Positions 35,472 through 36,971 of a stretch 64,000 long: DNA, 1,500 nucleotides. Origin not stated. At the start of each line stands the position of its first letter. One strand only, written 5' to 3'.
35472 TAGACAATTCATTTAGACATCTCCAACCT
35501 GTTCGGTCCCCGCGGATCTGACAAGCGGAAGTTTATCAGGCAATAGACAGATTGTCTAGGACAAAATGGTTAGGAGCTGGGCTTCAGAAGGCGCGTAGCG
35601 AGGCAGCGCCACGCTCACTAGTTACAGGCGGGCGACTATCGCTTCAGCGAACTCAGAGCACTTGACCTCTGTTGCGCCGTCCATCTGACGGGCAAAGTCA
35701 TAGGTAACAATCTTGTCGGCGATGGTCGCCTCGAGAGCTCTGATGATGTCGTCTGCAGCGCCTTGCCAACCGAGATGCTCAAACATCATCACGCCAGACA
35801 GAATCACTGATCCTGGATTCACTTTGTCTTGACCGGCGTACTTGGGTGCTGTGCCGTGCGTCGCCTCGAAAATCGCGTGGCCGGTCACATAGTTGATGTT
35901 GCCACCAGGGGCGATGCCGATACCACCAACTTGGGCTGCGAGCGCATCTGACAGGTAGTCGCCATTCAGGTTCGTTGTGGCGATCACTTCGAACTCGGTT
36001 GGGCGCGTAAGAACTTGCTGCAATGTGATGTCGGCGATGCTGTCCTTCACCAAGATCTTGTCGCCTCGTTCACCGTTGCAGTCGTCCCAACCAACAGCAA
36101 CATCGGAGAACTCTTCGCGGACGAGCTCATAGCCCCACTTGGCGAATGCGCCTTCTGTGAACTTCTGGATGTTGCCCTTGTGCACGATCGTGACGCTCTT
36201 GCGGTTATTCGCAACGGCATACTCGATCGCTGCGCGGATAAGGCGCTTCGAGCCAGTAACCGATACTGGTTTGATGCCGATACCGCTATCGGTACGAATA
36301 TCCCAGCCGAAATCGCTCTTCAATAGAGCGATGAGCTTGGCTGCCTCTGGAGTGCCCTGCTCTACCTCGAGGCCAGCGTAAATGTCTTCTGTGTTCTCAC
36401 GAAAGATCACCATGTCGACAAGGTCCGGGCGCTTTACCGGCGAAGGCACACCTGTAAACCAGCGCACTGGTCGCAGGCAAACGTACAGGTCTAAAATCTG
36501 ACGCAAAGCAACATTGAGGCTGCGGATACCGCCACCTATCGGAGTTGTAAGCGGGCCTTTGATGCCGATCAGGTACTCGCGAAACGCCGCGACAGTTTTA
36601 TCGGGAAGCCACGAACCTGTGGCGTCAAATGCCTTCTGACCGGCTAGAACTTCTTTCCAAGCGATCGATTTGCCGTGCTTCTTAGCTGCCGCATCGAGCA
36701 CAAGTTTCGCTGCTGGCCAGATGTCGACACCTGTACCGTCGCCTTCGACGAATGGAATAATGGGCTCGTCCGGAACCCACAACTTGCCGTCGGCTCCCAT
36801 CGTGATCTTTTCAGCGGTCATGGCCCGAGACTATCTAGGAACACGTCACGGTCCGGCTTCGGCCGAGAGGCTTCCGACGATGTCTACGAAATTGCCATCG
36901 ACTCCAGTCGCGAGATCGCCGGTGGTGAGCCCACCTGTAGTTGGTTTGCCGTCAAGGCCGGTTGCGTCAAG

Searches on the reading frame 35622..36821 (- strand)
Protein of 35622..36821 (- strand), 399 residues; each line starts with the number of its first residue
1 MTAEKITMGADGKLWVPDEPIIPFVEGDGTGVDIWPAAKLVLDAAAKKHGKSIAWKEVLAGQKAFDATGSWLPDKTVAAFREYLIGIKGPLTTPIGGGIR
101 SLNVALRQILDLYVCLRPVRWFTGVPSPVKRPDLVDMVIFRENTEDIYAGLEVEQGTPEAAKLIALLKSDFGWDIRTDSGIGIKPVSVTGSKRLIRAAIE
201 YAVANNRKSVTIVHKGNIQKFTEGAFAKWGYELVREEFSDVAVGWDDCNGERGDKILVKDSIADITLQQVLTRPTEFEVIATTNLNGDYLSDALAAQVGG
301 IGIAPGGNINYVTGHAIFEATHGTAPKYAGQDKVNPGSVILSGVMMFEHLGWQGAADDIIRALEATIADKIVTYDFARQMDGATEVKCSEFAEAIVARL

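Call 23: find_related_loci(query=window:35622-36821:-, collection=genome_contigs, flank=8000)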
Query window:35622-36821:- (399 aa) in genome_contigs; peptide patterns used: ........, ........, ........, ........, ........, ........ (x = any residue, [..] = any of these).
600 stretches matched a pattern (row limit reached: there are more); 599 encode a relative of the query (tblastn E <= 1e-3); the best 80 are kept; 80 distinct loci.
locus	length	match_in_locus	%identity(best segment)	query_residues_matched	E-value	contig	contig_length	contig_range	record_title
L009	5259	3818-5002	86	4-398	0e+0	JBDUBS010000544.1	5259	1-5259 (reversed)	MAG: Acidimicrobiia bacterium isolate cluster4_bin.29 NODE_62192_length_5259_cov_5.426211, whole genome shotgun sequence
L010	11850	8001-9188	84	4-399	0e+0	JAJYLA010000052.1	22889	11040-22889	MAG: Actinomycetes bacterium isolate DBS2-1.bin59 NODE_3912_length_22889_cov_2.683244, whole genome shotgun sequence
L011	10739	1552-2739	84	4-399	0e+0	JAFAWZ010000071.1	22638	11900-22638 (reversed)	MAG: Acidimicrobiales bacterium isolate CP_BM_RX_75 BM_RX_k147_13027951, whole genome shotgun sequence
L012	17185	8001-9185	85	5-399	0e+0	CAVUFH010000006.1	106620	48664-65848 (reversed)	MAG: uncultured Actinomycetes bacterium isolate MFD04944.bin.1.41 genome assembly, contig: contig_48909, whole genome sh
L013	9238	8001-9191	83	3-399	0e+0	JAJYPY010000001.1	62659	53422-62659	MAG: Actinomycetes bacterium isolate DS3.bin89 NODE_298_length_62659_cov_2.372401, whole genome shotgun sequence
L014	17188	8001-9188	83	4-399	0e+0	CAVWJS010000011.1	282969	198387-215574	MAG: uncultured Acidimicrobiaceae bacterium isolate MFD05512.bin.2.141 genome assembly, contig: contig_4524, whole genom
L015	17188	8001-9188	83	4-399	0e+0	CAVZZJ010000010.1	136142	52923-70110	MAG: uncultured Acidimicrobiaceae bacterium isolate MFD01716.bin.2.92 genome assembly, contig: contig_72445, whole genom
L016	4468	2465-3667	83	1-399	0e+0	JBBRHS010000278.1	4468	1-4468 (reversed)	MAG: Acidimicrobiia bacterium isolate Co_metawrap_2730 Cmw_2730_k141_22819096_length_4468_cov_3.9972, whole genome shotg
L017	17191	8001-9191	81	3-399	0e+0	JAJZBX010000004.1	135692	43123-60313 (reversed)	MAG: Actinomycetes bacterium isolate JA1.bin36 NODE_83_length_135692_cov_4.519470, whole genome shotgun sequence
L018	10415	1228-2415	82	3-399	0e+0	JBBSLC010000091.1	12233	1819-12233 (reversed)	MAG: Acidimicrobiales bacterium isolate metawrap_LS4_40 metawrap_LS4_40_K_1334052_L_12233_cov_20.0169, whole genome shot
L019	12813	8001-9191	81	3-399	0e+0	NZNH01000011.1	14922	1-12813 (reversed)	MAG: Acidimicrobiaceae bacterium isolate EAC9 MHASMcontig_212362, whole genome shotgun sequence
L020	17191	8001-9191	80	3-399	0e+0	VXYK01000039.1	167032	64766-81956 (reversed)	MAG: Acidimicrobiaceae bacterium isolate SB0670_bin_1 NODE_61_length_167032_cov_16.861634, whole genome shotgun sequence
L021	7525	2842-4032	80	3-399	0e+0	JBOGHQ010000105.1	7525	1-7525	MAG: Acidimicrobiales bacterium isolate SC-S_metawrap_bin.62 k127_5225040, whole genome shotgun sequence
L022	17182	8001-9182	82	6-399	0e+0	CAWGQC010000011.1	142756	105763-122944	MAG: uncultured Acidimicrobiales bacterium isolate MFD04540.bin.1.129 genome assembly, contig: contig_6327, whole genome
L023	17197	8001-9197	81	1-399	0e+0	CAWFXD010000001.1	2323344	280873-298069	MAG: uncultured Acidimicrobiaceae bacterium isolate MFD09286.bin.1.20 genome assembly, contig: contig_18741, whole genom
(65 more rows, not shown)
